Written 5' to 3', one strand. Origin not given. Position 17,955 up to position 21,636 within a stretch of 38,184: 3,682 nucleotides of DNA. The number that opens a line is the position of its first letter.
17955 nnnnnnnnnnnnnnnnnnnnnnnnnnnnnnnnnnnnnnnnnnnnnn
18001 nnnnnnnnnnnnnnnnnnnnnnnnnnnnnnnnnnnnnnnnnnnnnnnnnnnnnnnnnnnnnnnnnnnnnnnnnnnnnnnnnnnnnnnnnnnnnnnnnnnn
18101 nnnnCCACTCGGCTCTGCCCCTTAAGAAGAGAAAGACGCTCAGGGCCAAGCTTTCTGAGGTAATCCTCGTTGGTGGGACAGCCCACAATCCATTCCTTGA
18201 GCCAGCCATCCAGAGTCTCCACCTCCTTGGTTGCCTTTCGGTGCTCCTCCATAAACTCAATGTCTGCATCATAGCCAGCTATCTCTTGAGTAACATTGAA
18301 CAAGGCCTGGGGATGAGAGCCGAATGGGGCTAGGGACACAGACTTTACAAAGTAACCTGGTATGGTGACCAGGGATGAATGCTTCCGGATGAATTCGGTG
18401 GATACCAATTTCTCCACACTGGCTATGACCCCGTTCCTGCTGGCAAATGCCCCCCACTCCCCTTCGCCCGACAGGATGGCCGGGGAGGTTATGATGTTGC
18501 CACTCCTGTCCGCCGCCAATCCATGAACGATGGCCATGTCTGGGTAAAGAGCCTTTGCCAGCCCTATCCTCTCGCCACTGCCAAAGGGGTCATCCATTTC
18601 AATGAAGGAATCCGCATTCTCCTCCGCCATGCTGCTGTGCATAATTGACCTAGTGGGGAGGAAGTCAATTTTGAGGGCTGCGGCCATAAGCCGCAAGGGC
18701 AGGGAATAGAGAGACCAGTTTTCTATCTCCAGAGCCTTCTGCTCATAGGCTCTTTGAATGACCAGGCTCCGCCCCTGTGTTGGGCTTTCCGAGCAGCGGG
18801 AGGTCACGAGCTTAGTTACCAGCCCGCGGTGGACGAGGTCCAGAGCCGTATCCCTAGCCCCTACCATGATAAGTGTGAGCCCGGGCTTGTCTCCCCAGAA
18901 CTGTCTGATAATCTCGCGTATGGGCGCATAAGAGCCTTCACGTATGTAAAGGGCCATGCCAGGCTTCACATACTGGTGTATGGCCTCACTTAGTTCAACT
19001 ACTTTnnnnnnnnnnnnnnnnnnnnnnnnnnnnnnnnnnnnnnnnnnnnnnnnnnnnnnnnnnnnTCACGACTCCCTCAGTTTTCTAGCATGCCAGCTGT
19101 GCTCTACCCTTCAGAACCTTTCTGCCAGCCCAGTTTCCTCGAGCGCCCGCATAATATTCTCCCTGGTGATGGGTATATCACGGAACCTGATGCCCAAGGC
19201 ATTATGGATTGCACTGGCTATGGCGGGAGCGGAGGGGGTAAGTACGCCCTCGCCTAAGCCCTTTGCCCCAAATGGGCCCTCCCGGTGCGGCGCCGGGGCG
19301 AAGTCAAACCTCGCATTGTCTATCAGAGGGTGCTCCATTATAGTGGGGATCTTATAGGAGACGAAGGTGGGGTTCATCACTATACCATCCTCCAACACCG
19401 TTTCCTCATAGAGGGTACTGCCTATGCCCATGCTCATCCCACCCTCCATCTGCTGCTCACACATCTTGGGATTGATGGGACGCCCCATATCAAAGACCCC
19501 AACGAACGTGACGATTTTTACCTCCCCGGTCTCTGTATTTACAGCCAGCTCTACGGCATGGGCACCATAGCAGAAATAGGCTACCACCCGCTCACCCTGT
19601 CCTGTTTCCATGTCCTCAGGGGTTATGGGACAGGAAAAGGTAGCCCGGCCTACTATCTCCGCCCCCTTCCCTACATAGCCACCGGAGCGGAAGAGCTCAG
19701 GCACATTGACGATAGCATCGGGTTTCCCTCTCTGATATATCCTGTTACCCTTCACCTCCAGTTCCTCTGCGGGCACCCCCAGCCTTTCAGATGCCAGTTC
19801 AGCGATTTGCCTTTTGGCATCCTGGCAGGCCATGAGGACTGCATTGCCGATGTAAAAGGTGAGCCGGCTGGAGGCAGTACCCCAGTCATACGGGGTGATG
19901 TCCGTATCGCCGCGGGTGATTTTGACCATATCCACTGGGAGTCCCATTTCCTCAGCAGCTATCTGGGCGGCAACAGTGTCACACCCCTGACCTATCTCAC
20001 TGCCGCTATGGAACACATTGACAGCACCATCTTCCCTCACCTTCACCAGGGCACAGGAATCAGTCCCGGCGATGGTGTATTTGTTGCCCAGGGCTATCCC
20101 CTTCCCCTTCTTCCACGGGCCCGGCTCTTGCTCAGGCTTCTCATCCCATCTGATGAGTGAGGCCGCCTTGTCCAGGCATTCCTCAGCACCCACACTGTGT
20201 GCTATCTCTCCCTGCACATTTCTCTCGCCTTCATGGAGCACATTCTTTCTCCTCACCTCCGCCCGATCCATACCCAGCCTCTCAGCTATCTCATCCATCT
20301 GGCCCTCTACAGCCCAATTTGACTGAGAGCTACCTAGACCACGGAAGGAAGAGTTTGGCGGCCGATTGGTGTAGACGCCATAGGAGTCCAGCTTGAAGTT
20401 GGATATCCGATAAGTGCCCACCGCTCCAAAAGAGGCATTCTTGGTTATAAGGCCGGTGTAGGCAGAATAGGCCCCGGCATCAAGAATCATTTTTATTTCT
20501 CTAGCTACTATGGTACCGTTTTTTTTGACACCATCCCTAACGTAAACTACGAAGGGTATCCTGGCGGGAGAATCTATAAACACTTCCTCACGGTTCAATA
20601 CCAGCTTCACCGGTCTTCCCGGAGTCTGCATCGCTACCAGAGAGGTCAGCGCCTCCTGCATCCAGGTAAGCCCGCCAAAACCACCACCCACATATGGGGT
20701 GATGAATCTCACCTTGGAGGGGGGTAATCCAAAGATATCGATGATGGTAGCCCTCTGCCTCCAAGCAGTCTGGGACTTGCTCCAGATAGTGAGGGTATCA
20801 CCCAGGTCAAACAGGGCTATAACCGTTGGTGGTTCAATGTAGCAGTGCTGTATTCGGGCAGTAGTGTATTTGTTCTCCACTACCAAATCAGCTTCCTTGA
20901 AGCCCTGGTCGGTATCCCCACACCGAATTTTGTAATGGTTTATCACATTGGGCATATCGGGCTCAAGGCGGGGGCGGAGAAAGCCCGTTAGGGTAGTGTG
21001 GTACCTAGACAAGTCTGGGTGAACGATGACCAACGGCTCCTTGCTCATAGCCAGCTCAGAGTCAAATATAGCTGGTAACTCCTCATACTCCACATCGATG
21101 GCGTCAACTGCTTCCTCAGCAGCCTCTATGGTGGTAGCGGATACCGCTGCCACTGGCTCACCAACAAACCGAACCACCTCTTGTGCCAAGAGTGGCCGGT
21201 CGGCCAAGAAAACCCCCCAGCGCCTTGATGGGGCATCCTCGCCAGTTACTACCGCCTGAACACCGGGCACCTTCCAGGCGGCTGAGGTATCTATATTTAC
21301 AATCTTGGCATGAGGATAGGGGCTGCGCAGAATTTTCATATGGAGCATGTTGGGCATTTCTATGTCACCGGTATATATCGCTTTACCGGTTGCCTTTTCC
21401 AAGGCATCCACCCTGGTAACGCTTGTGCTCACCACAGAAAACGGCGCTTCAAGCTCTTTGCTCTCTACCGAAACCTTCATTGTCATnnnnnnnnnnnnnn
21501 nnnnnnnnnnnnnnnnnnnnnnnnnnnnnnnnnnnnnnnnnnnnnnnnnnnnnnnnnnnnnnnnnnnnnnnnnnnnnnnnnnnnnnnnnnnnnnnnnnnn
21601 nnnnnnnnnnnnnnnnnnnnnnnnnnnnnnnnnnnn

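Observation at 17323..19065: Fused GctAB-like CoA-transferase-fold protein lacks the catalytic glutamate: possible IpdAB-like ring-cleaving hydrolase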

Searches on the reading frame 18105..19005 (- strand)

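Call 55: search_solved_structures(query=window:18105-19005:-, max_evalue=1, show_alignments=5)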
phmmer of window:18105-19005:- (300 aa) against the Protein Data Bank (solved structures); distinct sequences matched with E-value up to 1: 6.
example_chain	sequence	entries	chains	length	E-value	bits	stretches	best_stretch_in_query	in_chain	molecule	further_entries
1poi_A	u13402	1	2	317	4.8e-21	78.3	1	1-295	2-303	GLUTACONATE COENZYME A-TRANSFERASE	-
5mzw_A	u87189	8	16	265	3.1e-10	42.8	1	82-234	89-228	Glutaconate CoA-transferase family, subunit A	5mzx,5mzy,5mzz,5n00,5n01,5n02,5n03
6coj_A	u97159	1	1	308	0.0028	20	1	31-264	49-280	Probable CoA-transferase alpha subunit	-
6co6_A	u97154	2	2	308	0.0041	19.4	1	32-264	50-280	Probable CoA-transferase alpha subunit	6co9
6ird_C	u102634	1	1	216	0.41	12.8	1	28-196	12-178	InaD-like protein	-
8bie_A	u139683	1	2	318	0.91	11.7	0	6-86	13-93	methyltransferase Plu4894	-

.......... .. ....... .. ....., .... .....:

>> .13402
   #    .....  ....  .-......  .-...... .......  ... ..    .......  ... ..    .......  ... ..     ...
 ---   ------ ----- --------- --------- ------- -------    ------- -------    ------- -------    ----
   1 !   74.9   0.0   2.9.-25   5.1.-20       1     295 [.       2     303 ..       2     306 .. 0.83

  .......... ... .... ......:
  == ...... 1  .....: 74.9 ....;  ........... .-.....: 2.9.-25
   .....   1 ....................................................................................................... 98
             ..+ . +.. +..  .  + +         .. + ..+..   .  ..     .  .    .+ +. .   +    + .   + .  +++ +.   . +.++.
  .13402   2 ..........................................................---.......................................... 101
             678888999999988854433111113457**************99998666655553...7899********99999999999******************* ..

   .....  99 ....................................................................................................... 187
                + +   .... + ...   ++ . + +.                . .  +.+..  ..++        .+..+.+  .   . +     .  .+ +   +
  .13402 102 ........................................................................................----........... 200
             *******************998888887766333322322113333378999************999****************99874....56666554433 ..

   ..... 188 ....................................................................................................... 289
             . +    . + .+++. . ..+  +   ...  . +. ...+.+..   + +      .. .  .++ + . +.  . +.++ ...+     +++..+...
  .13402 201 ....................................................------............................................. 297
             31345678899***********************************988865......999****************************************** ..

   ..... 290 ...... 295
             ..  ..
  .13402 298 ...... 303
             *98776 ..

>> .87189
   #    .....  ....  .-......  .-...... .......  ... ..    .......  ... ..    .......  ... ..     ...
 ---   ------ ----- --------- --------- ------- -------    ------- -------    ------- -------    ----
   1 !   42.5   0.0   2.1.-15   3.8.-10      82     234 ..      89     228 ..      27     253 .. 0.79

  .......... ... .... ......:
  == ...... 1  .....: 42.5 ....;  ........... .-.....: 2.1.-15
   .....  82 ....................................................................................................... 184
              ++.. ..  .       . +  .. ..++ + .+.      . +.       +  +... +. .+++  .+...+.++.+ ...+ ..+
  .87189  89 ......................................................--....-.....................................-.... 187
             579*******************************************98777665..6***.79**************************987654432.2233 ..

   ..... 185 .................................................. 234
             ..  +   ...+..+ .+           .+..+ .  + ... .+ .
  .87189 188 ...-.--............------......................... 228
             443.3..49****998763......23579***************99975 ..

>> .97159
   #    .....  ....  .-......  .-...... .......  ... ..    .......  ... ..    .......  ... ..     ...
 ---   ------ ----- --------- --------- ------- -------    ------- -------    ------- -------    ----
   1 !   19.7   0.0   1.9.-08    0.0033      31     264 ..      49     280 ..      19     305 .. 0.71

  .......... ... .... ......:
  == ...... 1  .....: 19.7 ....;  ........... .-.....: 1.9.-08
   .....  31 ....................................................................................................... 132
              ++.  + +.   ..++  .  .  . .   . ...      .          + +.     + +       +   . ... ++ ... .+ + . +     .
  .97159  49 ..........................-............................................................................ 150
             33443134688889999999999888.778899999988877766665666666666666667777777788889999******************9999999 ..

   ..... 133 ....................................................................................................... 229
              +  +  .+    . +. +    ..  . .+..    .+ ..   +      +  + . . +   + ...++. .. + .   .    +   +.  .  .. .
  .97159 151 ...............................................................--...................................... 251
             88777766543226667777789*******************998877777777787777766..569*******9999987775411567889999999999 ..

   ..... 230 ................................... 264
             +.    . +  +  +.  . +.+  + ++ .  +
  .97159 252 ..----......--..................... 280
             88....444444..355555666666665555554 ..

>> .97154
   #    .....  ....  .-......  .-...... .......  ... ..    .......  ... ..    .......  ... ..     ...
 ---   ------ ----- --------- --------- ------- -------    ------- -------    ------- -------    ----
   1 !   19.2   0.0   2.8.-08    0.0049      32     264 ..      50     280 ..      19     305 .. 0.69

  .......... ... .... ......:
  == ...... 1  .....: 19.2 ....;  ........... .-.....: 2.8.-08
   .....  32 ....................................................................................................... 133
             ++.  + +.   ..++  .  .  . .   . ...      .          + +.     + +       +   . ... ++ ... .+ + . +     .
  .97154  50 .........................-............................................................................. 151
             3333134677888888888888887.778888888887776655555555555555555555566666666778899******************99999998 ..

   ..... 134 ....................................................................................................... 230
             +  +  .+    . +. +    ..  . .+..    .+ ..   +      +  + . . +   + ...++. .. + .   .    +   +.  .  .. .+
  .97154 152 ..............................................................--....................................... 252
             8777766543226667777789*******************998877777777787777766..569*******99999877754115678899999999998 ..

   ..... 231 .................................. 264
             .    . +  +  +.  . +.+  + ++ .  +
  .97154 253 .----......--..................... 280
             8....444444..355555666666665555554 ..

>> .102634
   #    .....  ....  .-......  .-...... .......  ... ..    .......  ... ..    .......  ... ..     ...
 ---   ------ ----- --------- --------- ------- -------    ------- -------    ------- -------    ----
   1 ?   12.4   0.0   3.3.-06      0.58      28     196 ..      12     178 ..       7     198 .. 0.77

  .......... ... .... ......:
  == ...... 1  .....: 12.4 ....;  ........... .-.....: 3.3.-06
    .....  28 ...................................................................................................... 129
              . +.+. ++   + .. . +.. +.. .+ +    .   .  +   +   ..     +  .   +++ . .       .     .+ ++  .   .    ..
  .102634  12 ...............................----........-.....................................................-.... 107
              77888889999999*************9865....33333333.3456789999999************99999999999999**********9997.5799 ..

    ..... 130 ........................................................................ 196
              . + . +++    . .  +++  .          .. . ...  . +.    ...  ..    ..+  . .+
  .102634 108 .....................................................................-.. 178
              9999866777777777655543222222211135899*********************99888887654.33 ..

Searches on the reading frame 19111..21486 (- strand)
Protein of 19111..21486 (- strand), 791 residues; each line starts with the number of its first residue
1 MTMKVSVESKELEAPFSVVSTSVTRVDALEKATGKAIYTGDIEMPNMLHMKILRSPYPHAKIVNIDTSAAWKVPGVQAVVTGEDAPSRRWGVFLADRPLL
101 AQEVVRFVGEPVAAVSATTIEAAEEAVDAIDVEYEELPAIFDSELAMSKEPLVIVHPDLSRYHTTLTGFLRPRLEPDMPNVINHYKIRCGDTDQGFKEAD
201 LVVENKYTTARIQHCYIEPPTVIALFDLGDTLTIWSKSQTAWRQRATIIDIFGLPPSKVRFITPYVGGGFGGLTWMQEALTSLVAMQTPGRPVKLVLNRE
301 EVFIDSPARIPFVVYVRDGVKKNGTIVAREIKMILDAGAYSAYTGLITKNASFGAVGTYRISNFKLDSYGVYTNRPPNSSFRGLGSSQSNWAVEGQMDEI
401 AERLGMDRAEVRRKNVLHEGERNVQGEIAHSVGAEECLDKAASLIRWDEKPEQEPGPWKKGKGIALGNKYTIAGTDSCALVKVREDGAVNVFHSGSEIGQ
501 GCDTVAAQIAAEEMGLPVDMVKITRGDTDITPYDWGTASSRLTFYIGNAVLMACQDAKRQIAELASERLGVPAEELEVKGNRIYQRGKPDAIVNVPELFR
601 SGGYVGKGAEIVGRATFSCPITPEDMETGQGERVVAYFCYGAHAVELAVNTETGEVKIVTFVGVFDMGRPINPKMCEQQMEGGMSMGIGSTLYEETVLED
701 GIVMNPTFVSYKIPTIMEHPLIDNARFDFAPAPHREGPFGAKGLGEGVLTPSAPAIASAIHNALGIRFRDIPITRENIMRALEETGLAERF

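Call 5: search_protein_families(library=pfam, proteins=[window:19111-21486:-], max_evalue=0.01)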
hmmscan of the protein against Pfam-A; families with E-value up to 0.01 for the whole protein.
window:19111-21486:- (791 aa): 3 families
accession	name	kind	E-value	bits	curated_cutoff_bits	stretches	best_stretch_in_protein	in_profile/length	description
PF20256.3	MoCoBD_2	-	3.3e-74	250.4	27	1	442-720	3-283/283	Molybdopterin cofactor-binding domain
PF02738.23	MoCoBD_1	-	1.2e-73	247.7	27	1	178-416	5-244/244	Molybdopterin cofactor-binding domain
PF01315.27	Ald_Xan_dh_C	-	2.2e-32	112.1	31.3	1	33-138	1-110/110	Aldehyde oxidase and xanthine dehydrogenase, a/b hammerhead domain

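Call 6: search_protein_families(library=ncbifam, proteins=[window:19111-21486:-], max_evalue=0.01)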
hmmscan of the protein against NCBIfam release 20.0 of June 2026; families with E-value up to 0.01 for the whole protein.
window:19111-21486:- (791 aa): 13 families
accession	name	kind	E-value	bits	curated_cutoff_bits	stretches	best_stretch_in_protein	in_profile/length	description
TIGR03194.1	4hydrxCoA_A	equivalog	1.5e-168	562.6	994.55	1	24-782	2-746/746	4-hydroxybenzoyl-CoA reductase subunit alpha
NF043082.1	XdhA_XDHase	equivalog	2.5e-156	521.9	780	1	20-787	2-757/758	xanthine dehydrogenase subunit XdhA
NF007426.0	PRK09970.1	equivalog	1.2e-150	503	916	1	18-787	5-760/761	xanthine dehydrogenase molybdenum-binding subunit XdhA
TIGR03196.1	pucD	equivalog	2.1e-131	439.8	783.65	1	21-779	5-755/763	xanthine dehydrogenase subunit D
NF041018.1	glyceraldDH_alpha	equivalog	1.2e-122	410.7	790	1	19-779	3-741/741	glyceraldehyde dehydrogenase subunit alpha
NF045668.1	pterin_aldehy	equivalog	5.5e-109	365.6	1100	1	13-783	169-905/905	molybdopterin-dependent aldehyde oxidoreductase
NF040766.1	CODH_aero_grp5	exception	1.7e-105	353.9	950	1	19-778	5-781/785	aerobic carbon-monoxide dehydrogenase large subunit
TIGR03311.1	Se_dep_XDH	equivalog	1.8e-103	347.2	830.45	2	19-561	162-678/848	selenium-dependent xanthine dehydrogenase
TIGR03313.1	Se_sel_red_Mo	hypoth_equivalog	1.2e-100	337.7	1101.9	2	181-783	353-950/951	molybdopterin-dependent oxidoreductase Mo/Fe-S-binding subunit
NF041671.1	peri_hyde_PaoC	equivalog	4.8e-91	306.2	1180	1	16-784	15-733/735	aldehyde oxidoreductase molybdenum-binding subunit PaoC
TIGR02416.1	CO_dehy_Mo_lg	equivalog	4.3e-88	296.3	991.15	2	33-419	7-397/770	aerobic carbon-monoxide dehydrogenase large subunit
TIGR02965.1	xanthine_xdhB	equivalog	5.5e-88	296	849.5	2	180-764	137-729/758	xanthine dehydrogenase molybdopterin binding subunit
TIGR02969.1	mam_aldehyde_ox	subfamily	5.7e-52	176.5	1912.3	3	185-561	713-1102/1330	aldehyde oxidase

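Call 84: search_solved_structures(query=window:19111-21486:-, max_evalue=1e-40)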
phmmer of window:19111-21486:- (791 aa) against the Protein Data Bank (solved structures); distinct sequences matched with E-value up to 1e-40: 40.
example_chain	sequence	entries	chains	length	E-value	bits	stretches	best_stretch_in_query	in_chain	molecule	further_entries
1rm6_A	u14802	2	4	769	8e-112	377.8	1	20-783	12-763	4-hydroxybenzoyl-CoA reductase alpha subunit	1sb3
8uem_A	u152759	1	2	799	4.6e-74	253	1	33-783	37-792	Carbon monoxide dehydrogenase (Large chain), CoxL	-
3hrd_A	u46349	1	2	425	9.2e-73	248.7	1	16-442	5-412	Nicotinate dehydrogenase large molybdopterin subunit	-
7dqx_A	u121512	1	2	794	1.8e-71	244.4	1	25-789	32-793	6-hydroxypseudooxynicotine dehydrogenase complex subunit gamma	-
1ffu_B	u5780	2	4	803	1.7e-68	234.6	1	22-788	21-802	CUTL, MOLYBDOPROTEIN OF CARBON MONOXIDE DEHYDROGENASE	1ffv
1sij_A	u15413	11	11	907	2.6e-68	234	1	21-557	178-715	Aldehyde oxidoreductase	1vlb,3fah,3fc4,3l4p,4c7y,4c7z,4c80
1t3q_B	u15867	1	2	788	8.6e-68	232.2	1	19-785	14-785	quinoline 2-oxidoreductase large subunit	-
3sr6_C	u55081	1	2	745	5.8e-67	229.5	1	184-561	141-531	Xanthine dehydrogenase/oxidase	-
3etr_C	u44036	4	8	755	6.2e-67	229.4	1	184-561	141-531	Xanthine dehydrogenase/oxidase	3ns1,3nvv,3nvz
3nrz_C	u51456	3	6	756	6.3e-67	229.4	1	184-561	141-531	Xanthine dehydrogenase/oxidase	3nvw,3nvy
1fiq_C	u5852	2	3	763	6.4e-67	229.4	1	184-561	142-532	XANTHINE OXIDASE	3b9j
3eub_C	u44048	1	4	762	6.6e-67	229.3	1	184-561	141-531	Xanthine dehydrogenase/oxidase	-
4zoh_A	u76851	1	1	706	9.9e-67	228.7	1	22-778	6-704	Putative oxidoreductase molybdopterin-binding subunit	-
1wyg_A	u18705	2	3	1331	3.3e-66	227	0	184-562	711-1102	Xanthine dehydrogenase/oxidase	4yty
4yrw_A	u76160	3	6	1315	4.1e-66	226.7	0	184-562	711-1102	Xanthine dehydrogenase/oxidase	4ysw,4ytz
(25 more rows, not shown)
